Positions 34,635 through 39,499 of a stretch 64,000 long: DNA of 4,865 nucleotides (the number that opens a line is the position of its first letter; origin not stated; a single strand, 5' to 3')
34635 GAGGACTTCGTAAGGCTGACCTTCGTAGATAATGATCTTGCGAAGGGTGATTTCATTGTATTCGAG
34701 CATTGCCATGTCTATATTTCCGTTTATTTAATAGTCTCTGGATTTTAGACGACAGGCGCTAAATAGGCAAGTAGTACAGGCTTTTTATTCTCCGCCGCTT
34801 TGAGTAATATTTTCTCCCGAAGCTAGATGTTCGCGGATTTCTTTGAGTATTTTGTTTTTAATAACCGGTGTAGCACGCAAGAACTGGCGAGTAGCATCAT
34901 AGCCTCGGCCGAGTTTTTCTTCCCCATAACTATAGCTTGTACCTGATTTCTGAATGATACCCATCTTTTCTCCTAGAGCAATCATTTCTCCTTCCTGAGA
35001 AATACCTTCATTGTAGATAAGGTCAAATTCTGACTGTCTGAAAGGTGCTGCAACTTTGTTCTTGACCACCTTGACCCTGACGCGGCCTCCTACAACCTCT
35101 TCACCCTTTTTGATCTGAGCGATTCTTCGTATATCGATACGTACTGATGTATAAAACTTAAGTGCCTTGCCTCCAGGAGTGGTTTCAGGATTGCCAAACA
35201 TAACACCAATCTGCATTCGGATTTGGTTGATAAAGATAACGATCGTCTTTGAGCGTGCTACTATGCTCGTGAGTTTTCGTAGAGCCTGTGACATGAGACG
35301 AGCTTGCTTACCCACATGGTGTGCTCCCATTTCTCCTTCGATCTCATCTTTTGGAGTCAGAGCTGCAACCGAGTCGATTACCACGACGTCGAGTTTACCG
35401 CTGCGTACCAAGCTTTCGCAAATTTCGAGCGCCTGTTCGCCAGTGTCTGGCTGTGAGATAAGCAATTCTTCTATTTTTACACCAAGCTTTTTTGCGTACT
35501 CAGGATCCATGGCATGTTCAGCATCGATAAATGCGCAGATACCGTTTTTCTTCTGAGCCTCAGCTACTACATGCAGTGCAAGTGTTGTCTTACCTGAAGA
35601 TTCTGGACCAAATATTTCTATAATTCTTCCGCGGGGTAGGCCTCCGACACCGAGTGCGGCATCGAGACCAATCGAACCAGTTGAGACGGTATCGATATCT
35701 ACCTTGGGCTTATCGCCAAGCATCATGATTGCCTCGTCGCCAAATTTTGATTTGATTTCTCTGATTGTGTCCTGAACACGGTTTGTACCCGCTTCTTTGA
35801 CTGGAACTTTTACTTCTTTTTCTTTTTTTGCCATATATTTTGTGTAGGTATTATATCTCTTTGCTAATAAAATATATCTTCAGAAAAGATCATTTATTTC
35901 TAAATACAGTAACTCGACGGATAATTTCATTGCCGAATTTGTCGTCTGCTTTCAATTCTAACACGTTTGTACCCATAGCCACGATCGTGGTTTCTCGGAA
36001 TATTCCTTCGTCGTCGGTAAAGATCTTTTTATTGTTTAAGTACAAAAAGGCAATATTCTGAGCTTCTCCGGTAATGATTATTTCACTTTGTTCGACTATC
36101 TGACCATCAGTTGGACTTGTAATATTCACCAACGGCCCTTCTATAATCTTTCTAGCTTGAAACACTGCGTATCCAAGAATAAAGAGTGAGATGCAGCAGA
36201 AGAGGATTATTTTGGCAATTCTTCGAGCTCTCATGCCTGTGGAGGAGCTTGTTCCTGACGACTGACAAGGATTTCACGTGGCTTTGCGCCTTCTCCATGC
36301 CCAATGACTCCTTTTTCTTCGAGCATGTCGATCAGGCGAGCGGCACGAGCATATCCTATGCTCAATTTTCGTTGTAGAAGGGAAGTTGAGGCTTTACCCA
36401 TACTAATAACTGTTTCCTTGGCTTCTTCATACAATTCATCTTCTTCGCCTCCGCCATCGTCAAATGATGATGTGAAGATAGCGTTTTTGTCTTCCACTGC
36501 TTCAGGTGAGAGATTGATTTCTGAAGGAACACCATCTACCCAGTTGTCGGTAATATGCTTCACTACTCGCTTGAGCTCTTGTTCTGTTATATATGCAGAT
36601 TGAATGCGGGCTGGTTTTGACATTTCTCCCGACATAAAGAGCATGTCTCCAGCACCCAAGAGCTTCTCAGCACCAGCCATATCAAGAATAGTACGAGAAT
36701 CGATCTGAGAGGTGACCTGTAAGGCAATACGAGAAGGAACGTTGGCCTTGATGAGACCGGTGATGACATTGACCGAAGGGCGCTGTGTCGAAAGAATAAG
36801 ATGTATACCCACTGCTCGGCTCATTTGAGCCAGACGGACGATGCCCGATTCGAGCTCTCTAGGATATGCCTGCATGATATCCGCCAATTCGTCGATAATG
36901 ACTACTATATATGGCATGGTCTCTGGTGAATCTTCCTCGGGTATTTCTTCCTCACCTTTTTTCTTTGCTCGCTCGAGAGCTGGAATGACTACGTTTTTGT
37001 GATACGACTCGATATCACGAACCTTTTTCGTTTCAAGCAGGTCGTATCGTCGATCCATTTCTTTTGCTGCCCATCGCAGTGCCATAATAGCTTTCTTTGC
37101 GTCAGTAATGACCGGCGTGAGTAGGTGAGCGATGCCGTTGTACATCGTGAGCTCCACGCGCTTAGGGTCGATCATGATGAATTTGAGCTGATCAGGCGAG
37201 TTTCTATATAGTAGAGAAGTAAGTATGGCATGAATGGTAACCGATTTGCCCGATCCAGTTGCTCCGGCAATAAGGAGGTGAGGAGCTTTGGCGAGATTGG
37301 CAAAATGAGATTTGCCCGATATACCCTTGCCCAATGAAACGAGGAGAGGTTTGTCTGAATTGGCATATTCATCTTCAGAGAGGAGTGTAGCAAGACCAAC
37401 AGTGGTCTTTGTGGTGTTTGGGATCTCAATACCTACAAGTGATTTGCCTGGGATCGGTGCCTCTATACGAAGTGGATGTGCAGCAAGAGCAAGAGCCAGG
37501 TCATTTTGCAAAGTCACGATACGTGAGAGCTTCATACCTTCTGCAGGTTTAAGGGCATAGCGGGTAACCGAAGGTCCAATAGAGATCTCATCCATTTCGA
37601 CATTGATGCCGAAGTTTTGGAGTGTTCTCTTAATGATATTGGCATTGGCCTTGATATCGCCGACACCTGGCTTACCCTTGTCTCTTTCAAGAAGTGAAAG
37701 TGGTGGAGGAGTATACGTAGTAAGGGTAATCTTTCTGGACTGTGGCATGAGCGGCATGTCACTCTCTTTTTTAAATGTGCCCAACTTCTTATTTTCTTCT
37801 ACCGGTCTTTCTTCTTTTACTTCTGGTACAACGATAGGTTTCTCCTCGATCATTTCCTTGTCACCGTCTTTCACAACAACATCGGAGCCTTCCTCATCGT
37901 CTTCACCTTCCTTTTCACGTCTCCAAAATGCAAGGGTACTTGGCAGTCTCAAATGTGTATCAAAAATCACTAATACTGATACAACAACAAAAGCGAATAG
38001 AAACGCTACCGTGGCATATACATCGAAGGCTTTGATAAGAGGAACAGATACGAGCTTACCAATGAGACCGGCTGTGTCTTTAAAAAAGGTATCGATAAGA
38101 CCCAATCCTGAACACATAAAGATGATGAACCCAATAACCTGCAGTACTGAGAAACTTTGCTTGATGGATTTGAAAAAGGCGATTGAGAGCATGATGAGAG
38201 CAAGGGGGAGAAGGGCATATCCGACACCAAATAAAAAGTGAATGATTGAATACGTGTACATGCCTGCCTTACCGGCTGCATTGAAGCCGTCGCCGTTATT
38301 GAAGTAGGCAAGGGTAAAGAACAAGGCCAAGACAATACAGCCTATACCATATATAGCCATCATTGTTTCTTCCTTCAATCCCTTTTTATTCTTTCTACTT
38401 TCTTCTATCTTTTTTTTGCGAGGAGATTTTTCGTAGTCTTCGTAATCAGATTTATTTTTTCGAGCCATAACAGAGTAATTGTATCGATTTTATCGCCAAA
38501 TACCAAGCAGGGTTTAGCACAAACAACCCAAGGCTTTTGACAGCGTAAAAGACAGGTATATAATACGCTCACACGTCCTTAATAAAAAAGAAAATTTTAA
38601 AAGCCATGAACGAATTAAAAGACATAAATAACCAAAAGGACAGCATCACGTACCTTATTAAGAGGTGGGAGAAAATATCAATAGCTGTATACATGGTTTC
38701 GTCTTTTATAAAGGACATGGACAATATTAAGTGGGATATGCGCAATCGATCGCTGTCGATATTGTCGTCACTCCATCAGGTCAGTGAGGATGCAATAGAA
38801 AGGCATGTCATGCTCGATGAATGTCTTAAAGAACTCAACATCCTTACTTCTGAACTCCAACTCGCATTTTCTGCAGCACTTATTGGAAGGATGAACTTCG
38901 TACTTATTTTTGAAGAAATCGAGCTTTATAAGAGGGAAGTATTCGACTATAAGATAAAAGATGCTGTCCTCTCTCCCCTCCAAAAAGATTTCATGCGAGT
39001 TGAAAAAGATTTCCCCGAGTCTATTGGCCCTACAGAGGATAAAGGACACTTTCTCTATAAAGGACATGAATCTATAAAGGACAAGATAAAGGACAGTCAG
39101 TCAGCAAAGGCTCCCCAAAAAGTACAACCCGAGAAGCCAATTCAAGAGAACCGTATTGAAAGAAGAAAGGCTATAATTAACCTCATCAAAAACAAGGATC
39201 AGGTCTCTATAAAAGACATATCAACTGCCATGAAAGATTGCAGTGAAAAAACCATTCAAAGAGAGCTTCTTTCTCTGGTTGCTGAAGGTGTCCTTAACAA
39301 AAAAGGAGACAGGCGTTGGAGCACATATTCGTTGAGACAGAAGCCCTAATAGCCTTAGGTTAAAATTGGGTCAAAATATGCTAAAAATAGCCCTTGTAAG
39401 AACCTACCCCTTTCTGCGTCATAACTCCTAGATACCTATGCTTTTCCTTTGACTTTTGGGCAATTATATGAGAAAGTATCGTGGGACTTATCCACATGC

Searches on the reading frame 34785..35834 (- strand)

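Call 66: search_protein_families(library=pfam, proteins=[window:34785-35834:-], max_evalue=0.001)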
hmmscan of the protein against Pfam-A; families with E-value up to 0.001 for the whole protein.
window:34785-35834:- (349 aa): 9 families
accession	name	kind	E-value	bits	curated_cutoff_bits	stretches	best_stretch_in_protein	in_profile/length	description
PF00154.27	RecA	-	1.4e-136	454.5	27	1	20-279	3-262/262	recA bacterial DNA recombination protein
PF21096.2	RecA_C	-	3.3e-15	56.4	27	1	282-337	1-56/57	RecA C-terminal domain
PF08423.17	Rad51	-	9.3e-11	41.9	22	1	49-238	7-212/244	Rad51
PF06745.19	ATPase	-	9.7e-09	35.4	26.6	1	50-125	1-78/231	KaiC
PF01637.24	ATPase_2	-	2.6e-06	27.8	33.2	1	70-208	21-122/225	ATPase domain predominantly from Archaea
PF13481.12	AAA_25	-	3.7e-05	23.9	27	0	64-164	28-160/195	AAA domain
PF13401.12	AAA_22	-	6.2e-05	23.8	27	1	70-164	6-97/130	AAA domain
PF02283.22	CobU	-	0.00018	21.6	27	1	74-209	3-129/168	Cobinamide kinase / cobinamide phosphate guanyltransferase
PF13191.12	AAA_16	-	0.00035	21.6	32.6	1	59-204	14-140/167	AAA ATPase domain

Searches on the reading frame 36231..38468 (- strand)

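Call 66: search_protein_families(library=pfam, proteins=[window:36231-38468:-], max_evalue=0.001)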
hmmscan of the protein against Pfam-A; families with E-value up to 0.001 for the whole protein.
window:36231-38468:- (745 aa): 5 families
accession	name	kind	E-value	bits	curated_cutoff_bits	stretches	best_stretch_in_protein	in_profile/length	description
PF01580.24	FtsK_SpoIIIE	-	1.3e-59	201.8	24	1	362-566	5-221/221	FtsK/SpoIIIE family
PF09397.16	FtsK_gamma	-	5.1e-28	97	30.6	1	675-735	2-62/63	Ftsk gamma domain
PF17854.6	FtsK_alpha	-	1.3e-27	96.3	22.9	1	255-351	2-101/101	FtsK alpha domain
PF13491.11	FtsK_4TM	-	2.7e-07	30.9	23.1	1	63-172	45-162/171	4TM region of DNA translocase FtsK/SpoIIIE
PF01935.23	DUF87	-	6.9e-05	23.5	23.2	1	396-435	24-60/220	Helicase HerA, central domain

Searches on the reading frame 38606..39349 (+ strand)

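Call 66: search_protein_families(library=pfam, proteins=[window:38606-39349:+], max_evalue=0.001)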
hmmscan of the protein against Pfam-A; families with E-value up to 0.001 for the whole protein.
window:38606-39349:+ (247 aa): 1 family
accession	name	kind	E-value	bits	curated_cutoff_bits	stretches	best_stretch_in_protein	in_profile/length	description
PF08220.18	HTH_DeoR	-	0.00022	21.4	21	1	186-232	1-46/57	DeoR-like helix-turn-helix domain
